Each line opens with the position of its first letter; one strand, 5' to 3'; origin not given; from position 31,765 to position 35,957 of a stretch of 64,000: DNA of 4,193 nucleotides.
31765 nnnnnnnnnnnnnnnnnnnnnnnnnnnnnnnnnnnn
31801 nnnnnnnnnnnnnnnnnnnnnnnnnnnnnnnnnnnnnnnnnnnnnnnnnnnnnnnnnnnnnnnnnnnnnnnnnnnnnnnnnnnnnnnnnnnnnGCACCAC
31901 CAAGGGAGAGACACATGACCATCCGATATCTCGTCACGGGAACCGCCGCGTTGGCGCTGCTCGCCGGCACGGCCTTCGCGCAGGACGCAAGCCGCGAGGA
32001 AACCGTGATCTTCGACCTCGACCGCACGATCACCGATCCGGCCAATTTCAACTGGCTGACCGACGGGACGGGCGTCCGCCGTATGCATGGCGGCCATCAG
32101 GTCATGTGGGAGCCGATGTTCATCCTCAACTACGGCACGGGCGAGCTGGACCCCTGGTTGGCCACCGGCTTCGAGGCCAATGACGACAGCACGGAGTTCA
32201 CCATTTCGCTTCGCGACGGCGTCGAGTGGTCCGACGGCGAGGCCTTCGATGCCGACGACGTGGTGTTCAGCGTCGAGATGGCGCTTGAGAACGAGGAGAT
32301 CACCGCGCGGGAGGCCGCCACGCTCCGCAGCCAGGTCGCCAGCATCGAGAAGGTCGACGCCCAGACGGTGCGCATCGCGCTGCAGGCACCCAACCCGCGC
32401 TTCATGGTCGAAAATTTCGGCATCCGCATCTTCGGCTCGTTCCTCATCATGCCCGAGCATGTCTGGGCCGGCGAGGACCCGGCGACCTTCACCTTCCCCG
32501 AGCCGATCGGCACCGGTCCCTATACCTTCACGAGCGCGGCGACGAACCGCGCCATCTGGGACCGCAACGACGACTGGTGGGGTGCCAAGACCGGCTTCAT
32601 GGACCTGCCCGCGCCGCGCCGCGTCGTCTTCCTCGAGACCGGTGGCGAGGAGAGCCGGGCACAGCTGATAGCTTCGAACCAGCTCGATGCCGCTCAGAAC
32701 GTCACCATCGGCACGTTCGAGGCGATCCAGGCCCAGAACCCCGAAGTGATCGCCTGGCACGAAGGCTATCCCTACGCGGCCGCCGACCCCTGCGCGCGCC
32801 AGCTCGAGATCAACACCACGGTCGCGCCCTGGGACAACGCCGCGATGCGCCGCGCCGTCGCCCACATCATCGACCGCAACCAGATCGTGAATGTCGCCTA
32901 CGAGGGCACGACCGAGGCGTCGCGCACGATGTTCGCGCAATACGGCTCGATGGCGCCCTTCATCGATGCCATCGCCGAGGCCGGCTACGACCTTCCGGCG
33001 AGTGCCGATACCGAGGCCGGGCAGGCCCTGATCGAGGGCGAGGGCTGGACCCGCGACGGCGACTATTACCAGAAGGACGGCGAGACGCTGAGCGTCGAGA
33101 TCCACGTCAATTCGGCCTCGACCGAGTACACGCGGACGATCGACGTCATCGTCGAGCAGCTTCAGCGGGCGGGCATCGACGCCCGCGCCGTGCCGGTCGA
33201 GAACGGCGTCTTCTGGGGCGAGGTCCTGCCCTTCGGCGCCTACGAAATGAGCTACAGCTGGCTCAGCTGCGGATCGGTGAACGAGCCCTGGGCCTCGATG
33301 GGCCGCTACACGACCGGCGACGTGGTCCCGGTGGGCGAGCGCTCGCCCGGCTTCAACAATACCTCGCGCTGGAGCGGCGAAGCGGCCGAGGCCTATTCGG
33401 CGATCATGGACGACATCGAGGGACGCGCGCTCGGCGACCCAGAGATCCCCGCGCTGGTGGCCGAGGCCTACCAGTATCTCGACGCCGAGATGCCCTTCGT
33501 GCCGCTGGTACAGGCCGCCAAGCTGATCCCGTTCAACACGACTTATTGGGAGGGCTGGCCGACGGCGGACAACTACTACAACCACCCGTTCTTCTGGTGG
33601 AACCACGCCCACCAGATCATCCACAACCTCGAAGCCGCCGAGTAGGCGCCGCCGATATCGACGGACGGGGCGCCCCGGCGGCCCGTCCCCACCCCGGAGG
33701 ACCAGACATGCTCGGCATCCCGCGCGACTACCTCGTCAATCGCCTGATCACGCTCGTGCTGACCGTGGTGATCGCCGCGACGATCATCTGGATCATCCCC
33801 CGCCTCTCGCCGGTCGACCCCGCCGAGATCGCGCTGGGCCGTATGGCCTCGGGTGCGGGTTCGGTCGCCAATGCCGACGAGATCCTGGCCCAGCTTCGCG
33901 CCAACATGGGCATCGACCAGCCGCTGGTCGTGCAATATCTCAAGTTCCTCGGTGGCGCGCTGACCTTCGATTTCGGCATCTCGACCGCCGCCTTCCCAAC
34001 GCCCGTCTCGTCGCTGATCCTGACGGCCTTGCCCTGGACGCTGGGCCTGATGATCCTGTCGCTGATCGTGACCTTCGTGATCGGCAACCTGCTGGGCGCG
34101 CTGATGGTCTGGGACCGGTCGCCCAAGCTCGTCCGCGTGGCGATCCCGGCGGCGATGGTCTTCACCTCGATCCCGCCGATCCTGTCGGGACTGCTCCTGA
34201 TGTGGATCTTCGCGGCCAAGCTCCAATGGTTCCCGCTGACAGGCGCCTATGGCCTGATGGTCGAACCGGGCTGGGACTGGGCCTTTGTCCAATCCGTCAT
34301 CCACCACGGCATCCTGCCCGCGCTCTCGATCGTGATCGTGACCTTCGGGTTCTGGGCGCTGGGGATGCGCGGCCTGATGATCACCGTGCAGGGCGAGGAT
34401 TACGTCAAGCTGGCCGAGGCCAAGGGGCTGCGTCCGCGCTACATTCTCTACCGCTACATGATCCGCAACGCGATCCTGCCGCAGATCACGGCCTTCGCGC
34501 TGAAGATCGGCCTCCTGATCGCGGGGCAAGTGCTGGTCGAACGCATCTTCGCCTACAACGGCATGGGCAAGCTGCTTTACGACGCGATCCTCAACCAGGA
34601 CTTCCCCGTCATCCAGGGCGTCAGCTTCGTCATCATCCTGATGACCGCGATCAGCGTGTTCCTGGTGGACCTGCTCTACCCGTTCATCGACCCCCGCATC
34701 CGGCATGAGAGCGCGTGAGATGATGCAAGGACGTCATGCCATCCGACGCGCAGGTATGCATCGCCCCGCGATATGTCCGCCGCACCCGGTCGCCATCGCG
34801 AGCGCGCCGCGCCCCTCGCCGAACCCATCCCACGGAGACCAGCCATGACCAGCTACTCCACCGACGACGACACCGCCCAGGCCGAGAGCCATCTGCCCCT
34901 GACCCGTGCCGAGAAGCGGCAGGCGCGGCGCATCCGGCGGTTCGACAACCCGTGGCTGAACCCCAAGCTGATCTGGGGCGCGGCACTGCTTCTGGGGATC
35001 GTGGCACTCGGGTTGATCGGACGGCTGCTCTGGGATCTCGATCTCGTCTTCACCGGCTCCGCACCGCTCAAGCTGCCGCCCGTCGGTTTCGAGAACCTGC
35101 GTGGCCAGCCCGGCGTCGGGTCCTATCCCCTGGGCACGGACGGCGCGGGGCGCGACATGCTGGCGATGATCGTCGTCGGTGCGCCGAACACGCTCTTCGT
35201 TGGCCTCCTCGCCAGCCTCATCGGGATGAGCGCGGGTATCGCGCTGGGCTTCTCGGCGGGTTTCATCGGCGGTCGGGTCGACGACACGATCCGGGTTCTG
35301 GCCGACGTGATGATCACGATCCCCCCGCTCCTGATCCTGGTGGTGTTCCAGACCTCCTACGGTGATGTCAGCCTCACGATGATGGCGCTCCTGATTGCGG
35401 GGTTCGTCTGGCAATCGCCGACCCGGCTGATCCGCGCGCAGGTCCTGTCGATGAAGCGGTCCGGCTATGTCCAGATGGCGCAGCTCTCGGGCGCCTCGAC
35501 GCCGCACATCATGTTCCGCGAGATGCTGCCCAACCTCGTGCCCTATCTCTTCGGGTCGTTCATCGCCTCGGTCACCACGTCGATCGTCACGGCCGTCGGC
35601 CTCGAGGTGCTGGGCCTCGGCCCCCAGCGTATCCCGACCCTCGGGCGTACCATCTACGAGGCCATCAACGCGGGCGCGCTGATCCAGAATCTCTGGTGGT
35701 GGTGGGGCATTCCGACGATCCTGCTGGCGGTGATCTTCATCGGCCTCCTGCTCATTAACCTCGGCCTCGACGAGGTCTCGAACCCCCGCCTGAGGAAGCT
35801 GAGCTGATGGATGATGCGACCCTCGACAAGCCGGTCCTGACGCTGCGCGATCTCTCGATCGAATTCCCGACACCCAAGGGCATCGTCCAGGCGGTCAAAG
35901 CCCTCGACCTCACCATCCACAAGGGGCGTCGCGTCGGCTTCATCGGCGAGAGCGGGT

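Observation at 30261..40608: Uncharacterised AraC-controlled operon: PhyH oxygenase, degenerate MBL-fold protein, Opp-type ABC importer and cytoplasmic GH38 alpha-mannosidase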

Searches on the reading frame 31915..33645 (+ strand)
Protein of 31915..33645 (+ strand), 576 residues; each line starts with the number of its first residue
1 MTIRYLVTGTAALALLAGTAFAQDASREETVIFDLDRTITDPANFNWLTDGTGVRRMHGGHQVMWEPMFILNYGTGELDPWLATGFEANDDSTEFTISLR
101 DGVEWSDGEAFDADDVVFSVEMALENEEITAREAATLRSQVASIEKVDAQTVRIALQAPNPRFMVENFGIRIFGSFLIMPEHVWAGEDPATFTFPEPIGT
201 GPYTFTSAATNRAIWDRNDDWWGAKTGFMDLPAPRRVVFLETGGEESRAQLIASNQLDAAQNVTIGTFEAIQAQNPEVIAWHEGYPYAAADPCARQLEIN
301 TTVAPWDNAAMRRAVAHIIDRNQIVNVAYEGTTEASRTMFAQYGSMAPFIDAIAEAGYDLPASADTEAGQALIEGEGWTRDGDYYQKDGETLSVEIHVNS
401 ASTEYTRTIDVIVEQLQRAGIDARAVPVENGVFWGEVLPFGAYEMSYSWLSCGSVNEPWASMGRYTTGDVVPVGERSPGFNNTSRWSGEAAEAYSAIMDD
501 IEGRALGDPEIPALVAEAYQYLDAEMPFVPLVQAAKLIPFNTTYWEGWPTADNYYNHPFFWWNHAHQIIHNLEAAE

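Call 4: search_protein_families(library=pfam, proteins=[window:31915-33645:+], max_evalue=0.01)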
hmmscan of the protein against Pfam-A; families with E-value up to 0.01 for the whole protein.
window:31915-33645:+ (576 aa): 1 family
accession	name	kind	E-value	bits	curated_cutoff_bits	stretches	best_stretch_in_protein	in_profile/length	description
PF00496.27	SBP_bac_5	-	6.4e-58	197.1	32.4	1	78-466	2-361/368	Bacterial extracellular solute-binding proteins, family 5 Middle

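Call 5: search_protein_families(library=ncbifam, proteins=[window:31915-33645:+], max_evalue=0.01)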
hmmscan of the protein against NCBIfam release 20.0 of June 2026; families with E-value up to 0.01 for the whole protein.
window:31915-33645:+ (576 aa): 11 families
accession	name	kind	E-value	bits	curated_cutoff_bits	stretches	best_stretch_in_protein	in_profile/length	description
TIGR02294.1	nickel_nikA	equivalog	2.2e-32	112.3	393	1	64-447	35-397/501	nickel ABC transporter substrate-binding protein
NF045468.1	Opp5A_nikA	equivalog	2.8e-26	92.1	600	1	75-430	54-370/488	nickel ABC transporter substrate-binding protein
TIGR04028.1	SBP_KPN_01854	hypoth_equivalog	6.5e-25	87.7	468.5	1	74-427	40-381/509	TIGR04028 family ABC transporter substrate-binding protein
NF047575.1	opine_bind_CntA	exception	1.2e-21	76.8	800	2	77-226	76-220/535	staphylopine-dependent metal ABC transporter substrate-binding lipoprotein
NF011942.0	PRK15413.1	equivalog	1.4e-15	57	594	1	78-334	71-308/512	glutathione ABC transporter substrate-binding protein GsiB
NF043070.1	DppA_dipep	equivalog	3.4e-14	52.3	1005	1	59-365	55-360/535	dipeptide ABC transporter periplasmic-binding protein DppA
NF045467.1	Opp4A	equivalog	3.1e-13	48.8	650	1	79-424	80-429/556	oligopeptide ABC transporter substrate-binding protein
NF011689.0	PRK15109.1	equivalog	1.7e-09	36.9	560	1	77-340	78-343/547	ABC transporter substrate-binding protein SapA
NF011684.0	PRK15104.1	equivalog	5.2e-07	28.7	947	1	74-353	78-351/543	oligopeptide ABC transporter substrate-binding protein OppA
NF007287.0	PRK09755.1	equivalog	0.00061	18.7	1098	1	73-127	71-125/535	ABC transporter substrate-binding protein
NF010149.0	PRK13626.1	equivalog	0.0097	14.6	476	0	51-225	136-293/552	HTH-type transcriptional regulator SgrR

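Call 19: search_solved_structures(query=window:31915-33645:+, max_evalue=1e-10)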
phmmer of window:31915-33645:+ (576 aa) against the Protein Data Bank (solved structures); distinct sequences matched with E-value up to 1e-10: 47.
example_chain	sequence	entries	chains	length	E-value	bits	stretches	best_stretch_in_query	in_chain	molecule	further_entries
8i5j_A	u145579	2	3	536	5.6e-36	127.6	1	62-573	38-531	ABC transporter substrate-binding protein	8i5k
1zty_A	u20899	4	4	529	5.7e-36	127.5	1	63-573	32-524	Chitin Oligosaccharide Binding Protein | Peptide ABC transporter, periplasmic peptide-binding protein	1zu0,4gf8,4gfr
7ebm_A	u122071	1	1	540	8.3e-34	120.4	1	42-573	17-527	Peptide ABC transporter, periplasmic peptide-binding protein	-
4pft_A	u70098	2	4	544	1.2e-33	119.9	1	41-563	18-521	ABC transporter substrate-binding protein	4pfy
1vr5_A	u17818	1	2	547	1.4e-33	119.6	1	41-563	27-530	oligopeptide ABC transporter, periplasmic oligopeptide-binding protein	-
6lzu_A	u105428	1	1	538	2.3e-33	119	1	42-573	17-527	Peptide ABC transporter, periplasmic peptide-binding protein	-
6lzt_A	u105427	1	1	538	3.7e-33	118.2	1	42-573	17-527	Peptide ABC transporter, periplasmic peptide-binding protein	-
5yqw_A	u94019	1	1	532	4.4e-33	118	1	42-573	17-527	Peptide ABC transporter, periplasmic peptide-binding protein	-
6lzq_A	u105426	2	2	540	4.6e-33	117.9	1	42-573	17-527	Peptide ABC transporter, periplasmic peptide-binding protein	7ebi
4pfu_A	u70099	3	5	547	5.6e-33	117.7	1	40-574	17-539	ABC transporter substrate-binding protein | Mannoside ABC transport system, sugar-binding protein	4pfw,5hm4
6lzv_A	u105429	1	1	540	4.2e-32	114.8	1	42-573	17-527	Peptide ABC transporter, periplasmic peptide-binding protein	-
6lzw_A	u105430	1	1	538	1.4e-31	113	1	42-572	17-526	Peptide ABC transporter, periplasmic peptide-binding protein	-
4oer_A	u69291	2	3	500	1.5e-26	96.4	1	61-446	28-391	NikA protein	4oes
2noo_A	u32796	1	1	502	2e-23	86.1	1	60-432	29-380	Nickel-binding periplasmic protein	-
3qim_A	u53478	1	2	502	1.8e-22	82.9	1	62-431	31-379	Nickel-binding periplasmic protein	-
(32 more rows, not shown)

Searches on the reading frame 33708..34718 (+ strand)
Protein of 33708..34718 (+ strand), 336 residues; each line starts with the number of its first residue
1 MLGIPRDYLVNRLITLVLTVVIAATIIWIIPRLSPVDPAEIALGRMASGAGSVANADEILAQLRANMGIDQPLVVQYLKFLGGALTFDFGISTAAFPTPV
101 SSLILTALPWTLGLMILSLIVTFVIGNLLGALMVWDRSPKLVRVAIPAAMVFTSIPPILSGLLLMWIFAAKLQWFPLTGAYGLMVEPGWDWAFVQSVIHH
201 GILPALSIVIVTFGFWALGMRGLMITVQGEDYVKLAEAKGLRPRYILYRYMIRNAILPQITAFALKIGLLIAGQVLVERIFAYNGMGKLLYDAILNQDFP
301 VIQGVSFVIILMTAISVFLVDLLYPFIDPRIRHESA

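Call 4: search_protein_families(library=pfam, proteins=[window:33708-34718:+], max_evalue=0.01)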
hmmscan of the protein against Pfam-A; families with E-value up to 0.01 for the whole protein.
window:33708-34718:+ (336 aa): 2 families
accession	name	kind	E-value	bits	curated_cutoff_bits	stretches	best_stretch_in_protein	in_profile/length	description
PF00528.27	BPD_transp_1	-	7.3e-33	114.3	26.4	1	126-333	1-184/184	Binding-protein-dependent transport system inner membrane component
PF19300.4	BPD_transp_1_N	-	1.1e-08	35.6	23.8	1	8-86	4-74/114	Binding-prot-dependent transport system membrane comp, N-term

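Call 5: search_protein_families(library=ncbifam, proteins=[window:33708-34718:+], max_evalue=0.01)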
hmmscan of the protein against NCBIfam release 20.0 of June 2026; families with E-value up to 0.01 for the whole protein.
window:33708-34718:+ (336 aa): 16 families
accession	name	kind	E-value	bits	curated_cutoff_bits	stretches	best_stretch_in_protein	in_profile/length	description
NF045470.1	Opp2B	equivalog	6e-60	203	350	1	12-332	1-300/300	nickel ABC transporter permease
TIGR02789.1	nickel_nikB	equivalog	8.9e-58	196.1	447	1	7-334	3-310/314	nickel ABC transporter permease subunit NikB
NF045472.1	Opp4B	equivalog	1.1e-57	195.7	450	1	8-332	4-319/319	oligopeptide ABC transporter permease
NF045469.1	Opp1B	equivalog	5.6e-56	190.3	380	1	7-332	3-307/307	nickel/cobalt ABC transporter permease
NF007677.0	PRK10352.1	equivalog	1.3e-51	175.6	433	1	8-334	4-309/314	nickel ABC transporter permease subunit NikB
NF045471.1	Opp3B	equivalog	4.8e-44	151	480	1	7-333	3-304/308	oligopeptide ABC transporter permease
NF011661.0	PRK15081.1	equivalog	5.2e-44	151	463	1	7-333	3-305/306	glutathione ABC transporter permease GsiC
NF008161.0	PRK10914.1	equivalog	8.9e-38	130.3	590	1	10-334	6-338/339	dipeptide ABC transporter permease DppB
NF007008.0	PRK09471.1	equivalog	1.9e-33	116.2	388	1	8-332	4-305/306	oligopeptide ABC transporter permease OppB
NF011712.0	PRK15133.1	subfamily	5.8e-31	107.7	445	1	55-334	81-362/364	microcin C ABC transporter permease YejB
NF043081.1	MMSYN1_0165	equivalog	1.8e-24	86.5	350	1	97-332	164-385/388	oligopeptide ABC transporter permease OppB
NF011690.0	PRK15110.1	equivalog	3.7e-20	72.6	432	1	74-328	41-310/321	putrescine export ABC transporter permease SapB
NF045474.1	Opp2C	equivalog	4.6e-05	23.1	300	1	206-288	107-185/236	nickel transporter permease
NF007376.0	PRK09881.1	equivalog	0.0017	17.4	434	1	206-271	161-226/298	D,D-dipeptide ABC transporter permease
TIGR02790.1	nickel_nikC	equivalog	0.0065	16.1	358.45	1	206-271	129-194/258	nickel ABC transporter permease subunit NikC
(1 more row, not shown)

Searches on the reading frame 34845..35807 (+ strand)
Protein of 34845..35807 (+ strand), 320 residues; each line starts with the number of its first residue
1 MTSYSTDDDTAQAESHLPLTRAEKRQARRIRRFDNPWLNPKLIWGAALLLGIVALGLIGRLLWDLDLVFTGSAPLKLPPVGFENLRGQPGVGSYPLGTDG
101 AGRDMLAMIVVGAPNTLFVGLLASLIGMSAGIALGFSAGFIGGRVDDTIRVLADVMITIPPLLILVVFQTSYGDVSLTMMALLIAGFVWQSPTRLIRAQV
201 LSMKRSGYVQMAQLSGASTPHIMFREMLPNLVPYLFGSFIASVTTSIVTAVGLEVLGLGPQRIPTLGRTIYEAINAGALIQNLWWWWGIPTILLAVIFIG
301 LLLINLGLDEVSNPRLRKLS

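Call 4: search_protein_families(library=pfam, proteins=[window:34845-35807:+], max_evalue=0.01)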
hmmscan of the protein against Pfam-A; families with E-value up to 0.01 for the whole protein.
window:34845-35807:+ (320 aa): 1 family
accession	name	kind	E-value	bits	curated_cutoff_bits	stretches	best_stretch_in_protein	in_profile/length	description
PF00528.27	BPD_transp_1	-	7e-24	85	26.4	1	131-318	1-184/184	Binding-protein-dependent transport system inner membrane component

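Call 5: search_protein_families(library=ncbifam, proteins=[window:34845-35807:+], max_evalue=0.01)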
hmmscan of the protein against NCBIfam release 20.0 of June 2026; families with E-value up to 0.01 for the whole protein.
window:34845-35807:+ (320 aa): 19 families
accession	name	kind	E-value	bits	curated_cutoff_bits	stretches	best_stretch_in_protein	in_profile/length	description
NF045476.1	Opp4C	equivalog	2.2e-40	138.7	350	1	91-314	54-277/278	oligopeptide ABC transporter permease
NF045474.1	Opp2C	equivalog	1.3e-33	116.6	300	1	92-307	18-227/236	nickel transporter permease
NF045475.1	Opp3C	equivalog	1.3e-29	103.4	450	1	93-317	107-328/328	oligopeptide ABC transporter permease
NF045473.1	Opp1C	equivalog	6.1e-26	91.4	350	1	93-261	47-214/267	nickel/cobalt ABC transporter permease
TIGR02790.1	nickel_nikC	equivalog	9.1e-26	91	358.45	1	93-299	41-246/258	nickel ABC transporter permease subunit NikC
NF007376.0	PRK09881.1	equivalog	1.7e-24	86.4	434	1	89-316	69-293/298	D,D-dipeptide ABC transporter permease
NF008160.0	PRK10913.1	equivalog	4e-24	85.6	483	1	90-317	75-299/300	dipeptide ABC transporter permease DppC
NF011662.0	PRK15082.1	equivalog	2.3e-23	83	484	1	84-274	72-261/303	glutathione ABC transporter permease GsiD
NF043080.1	MMSYN1_0166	equivalog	2.2e-22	79.4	370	1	93-315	82-304/307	oligopeptide ABC transporter permease OppC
NF011935.0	PRK15406.1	equivalog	1.4e-21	77.6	433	1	94-315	82-300/302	oligopeptide ABC transporter permease OppC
NF007738.0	PRK10417.1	equivalog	4.4e-21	75.6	335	1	93-262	51-219/277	nickel ABC transporter permease subunit NikC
NF047573.1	opine_perm_CntC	exception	2e-19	70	440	1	93-261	51-218/271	staphylopine uptake ABC transporter permease subunit CntC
NF011596.0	PRK15021.1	subfamily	4.4e-17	62.1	439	1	95-303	122-325/341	microcin C ABC transporter permease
NF011691.0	PRK15111.1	equivalog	2.8e-16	59.9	379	1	52-307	39-283/296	putrescine export ABC transporter permease SapC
NF045470.1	Opp2B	equivalog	7.9e-07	28.6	350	1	103-276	81-264/300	nickel ABC transporter permease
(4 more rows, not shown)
